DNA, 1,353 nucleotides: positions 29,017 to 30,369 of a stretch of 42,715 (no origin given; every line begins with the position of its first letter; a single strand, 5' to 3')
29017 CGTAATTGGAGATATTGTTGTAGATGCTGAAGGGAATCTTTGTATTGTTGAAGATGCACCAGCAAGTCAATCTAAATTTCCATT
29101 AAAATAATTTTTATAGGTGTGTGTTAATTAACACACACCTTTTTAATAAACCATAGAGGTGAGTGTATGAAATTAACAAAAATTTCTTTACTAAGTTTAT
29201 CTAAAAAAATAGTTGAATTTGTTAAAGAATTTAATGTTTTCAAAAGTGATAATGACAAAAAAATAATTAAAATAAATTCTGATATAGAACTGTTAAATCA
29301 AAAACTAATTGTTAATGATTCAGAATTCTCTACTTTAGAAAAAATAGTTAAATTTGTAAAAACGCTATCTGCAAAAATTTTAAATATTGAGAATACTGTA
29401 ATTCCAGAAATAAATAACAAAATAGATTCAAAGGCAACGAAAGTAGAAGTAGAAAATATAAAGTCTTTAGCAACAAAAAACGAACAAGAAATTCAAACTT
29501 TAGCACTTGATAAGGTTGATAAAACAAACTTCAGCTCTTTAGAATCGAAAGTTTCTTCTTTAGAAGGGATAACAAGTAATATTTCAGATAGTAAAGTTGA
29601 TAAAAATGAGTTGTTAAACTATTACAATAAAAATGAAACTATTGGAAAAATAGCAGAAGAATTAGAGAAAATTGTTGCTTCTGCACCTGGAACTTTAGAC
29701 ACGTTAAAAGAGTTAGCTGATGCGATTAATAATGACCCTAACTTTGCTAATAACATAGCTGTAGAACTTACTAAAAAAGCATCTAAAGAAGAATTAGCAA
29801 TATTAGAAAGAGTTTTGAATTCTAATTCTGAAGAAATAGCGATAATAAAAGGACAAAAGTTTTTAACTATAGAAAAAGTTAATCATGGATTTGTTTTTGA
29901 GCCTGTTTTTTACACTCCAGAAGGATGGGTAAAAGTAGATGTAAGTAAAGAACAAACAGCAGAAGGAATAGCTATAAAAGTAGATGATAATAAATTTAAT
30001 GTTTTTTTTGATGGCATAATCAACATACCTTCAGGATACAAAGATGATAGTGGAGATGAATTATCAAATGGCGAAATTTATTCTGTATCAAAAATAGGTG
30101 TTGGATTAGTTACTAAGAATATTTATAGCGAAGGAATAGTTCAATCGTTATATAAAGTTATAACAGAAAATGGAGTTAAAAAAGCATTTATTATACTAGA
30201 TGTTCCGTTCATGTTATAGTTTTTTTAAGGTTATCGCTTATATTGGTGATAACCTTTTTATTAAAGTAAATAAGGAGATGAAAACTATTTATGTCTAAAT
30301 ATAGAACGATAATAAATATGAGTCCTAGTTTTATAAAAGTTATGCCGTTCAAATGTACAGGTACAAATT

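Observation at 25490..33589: At least five separately terminated fibre-like genes sharing modules: evidence for a multi-fibre, modular adsorption apparatus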

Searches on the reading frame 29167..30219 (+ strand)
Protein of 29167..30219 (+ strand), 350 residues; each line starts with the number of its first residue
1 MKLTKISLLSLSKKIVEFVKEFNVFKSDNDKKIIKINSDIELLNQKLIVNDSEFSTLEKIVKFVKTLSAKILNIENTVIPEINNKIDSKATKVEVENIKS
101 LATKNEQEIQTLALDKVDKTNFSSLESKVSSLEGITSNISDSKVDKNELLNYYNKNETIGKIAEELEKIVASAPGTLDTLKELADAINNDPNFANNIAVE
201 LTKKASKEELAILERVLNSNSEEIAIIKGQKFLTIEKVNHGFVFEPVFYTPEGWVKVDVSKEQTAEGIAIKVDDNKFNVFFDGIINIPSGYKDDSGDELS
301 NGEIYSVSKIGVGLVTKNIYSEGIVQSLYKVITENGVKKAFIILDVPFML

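Call 5: search_protein_families(library=pfam, proteins=[window:29167-30219:+], max_evalue=0.1)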
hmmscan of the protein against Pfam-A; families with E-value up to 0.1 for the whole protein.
window:29167-30219:+ (350 aa): 0 families

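Call 6: search_protein_families(library=phrogs, proteins=[window:29167-30219:+], max_evalue=0.01)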
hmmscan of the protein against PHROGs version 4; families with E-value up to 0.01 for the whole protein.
window:29167-30219:+ (350 aa): 19 families
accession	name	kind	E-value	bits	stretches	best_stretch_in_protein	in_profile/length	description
phrog_23820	-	tail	4e-14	54.1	1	75-211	14-154/221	tail fiber protein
phrog_1197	-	tail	3e-13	50.7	1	81-209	133-242/715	tail protein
phrog_454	-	tail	4.6e-09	35.9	1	170-206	325-361/1376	tail fiber protein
phrog_21962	-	tail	6.1e-09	36.6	1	162-207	153-198/321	tail protein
phrog_2631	-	tail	7.3e-09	35.7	1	164-207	379-422/644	tail fiber protein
phrog_8713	-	tail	1.3e-08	35.3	1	164-204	428-468/509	tail fiber protein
phrog_4757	-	unknown function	2.1e-08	34.8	1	80-207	52-143/359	-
phrog_7765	-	unknown function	6.2e-08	32.4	1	159-212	233-286/578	-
phrog_7032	-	tail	1.4e-07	31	1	168-209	288-329/866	tail fiber protein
phrog_38759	-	unknown function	5.7e-07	29.4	1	164-211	201-250/920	-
phrog_18608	-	unknown function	6.3e-07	30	1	127-209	131-212/416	-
phrog_18185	-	tail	1.2e-06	29.2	1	162-220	246-304/399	tail fiber protein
phrog_6043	-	unknown function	6.3e-06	25.7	1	168-217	471-520/814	-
phrog_32311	-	unknown function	2e-05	24.6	1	167-210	290-333/577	-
phrog_35174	-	unknown function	3.1e-05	23.8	1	154-210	137-194/613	-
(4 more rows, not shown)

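Call 10: search_dna_similar(query=window:29167-30219:+, collection=phages, mode=protein)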
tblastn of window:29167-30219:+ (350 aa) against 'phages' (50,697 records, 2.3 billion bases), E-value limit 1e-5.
Records with a match: 93; places in all: 93; records where one place covers at least 80% of the query: 0.
Best place of each record, by identity: <60% 93.
By first word of the organism name: Mycobacterium 68; Caulobacter 7; Fusobacterium 4; Vibrio 4; Bertelyvirus 2; Halomonas 2; Burkholderia 2; Yersinia 2; Pseudomonas 1; Phage 1.
By host as written in the record: Mycobacterium smegmatis mc2 155 46; Mycobacterium smegmatis mc#155 13; Caulobacter vibrioides CB15 9; - 6; Mycobacterium smegmatis mc2155 4; Vibrio parahaemolyticus 3; Mycobacterium sp. 2; Fusobacterium nucleatum ATCC 10953 2; and 6 more.
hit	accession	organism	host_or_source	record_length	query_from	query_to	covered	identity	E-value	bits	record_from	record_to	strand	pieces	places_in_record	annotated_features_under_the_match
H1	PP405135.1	Mycobacterium phage Squee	Mycobacterium smegmatis mc#155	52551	71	207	39%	31.2%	4e-7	58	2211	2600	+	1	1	4: minor tail protein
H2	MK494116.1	Mycobacterium phage Dulcie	Mycobacterium smegmatis mc2 155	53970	73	208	39%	30.9%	1e-5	54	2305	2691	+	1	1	4: minor tail protein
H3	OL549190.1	Mycobacterium phage Marge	Mycobacterium smegmatis mc#155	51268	73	208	39%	30.7%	5e-7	58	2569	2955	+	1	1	5: minor tail protein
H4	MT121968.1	Pseudomonas phage SC_10_H1H2H8_2017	Pseudomonas sp.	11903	122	279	45%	26.2%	4e-7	58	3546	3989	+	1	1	putative tail protein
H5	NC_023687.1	Mycobacterium phage Bruns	Mycobacterium smegmatis mc2 155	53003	71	207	39%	30.0%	3e-6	55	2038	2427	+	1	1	3: tail protein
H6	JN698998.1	Mycobacterium phage Bruns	Mycobacterium smegmatis mc2 155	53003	71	207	39%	30.0%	3e-6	55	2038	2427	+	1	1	3: hypothetical protein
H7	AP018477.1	Mycobacterium phage BK1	-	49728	73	207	39%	30.4%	6e-7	57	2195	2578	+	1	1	hypothetical protein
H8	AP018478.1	Mycobacterium phage A6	-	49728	73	207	39%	30.4%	6e-7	57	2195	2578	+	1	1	hypothetical protein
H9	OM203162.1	Mycobacterium phage Eyeball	Mycobacterium smegmatis mc2 155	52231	73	207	39%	30.4%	6e-6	54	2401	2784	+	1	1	5: minor tail protein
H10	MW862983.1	Mycobacterium phage Marsha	Mycobacterium smegmatis mc#155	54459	73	207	39%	30.4%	7e-6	54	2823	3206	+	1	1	5: minor tail protein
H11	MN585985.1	Mycobacterium phage Watermelon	Mycobacterium smegmatis mc2 155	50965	73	208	39%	30.0%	8e-7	57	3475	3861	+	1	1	7: minor tail protein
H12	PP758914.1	Mycobacterium phage QTRlifeCrisis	Mycobacterium smegmatis mc2155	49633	73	207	39%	30.2%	4e-6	55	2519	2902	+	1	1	4: minor tail protein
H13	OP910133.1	Mycobacterium phage Licorice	Mycobacterium smegmatis mc#155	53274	73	207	39%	30.2%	4e-6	55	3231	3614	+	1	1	7: minor tail protein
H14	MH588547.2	Caulobacter phage CcrSC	Caulobacter vibrioides CB15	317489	85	204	34%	33.9%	8e-7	57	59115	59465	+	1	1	hypothetical protein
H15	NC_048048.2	Caulobacter phage CcrSC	Caulobacter vibrioides CB15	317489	85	204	34%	33.9%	8e-7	57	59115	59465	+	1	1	hypothetical protein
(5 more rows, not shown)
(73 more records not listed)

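Call 34: predict_structure(protein=window:29167-30219:+)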
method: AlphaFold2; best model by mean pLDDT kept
length: 350 residues; sequences in the alignment: 1
mean_pLDDT: 35.2   pTM: 0.20
mean pLDDT of the five models: 35.2, 34.3, 33.6, 32.9, 29.7
residues with pLDDT >= 90: 0; 70-90: 0; 50-70: 2; < 50: 348
segments of 3 or more residues with pLDDT < 50: 1-88, 92-350
pLDDT, mean of each block of 10 residues (from residue 1): 37 41 37 33 34 36 42 42 46 47 44 36 34 35 37 37 36 33 36 37 36 35 27 25 29 30 28 28 32 39 30 30 38 35 29
secondary structure, 60 per line:
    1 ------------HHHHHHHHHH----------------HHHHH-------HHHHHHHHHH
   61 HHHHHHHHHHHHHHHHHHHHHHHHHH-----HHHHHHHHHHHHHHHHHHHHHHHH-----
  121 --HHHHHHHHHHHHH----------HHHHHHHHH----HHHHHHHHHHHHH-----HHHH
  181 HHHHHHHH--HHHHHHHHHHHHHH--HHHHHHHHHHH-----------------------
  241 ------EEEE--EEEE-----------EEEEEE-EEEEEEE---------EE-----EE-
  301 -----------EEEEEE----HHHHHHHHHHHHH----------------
elements in order: H13-22 H39-43 H51-86 H92-115 H123-135 H146-154 H159-171 H177-188 H191-204 H207-217 E247-250 E253-256 E268-273 E275-281 E312-317 H322-334
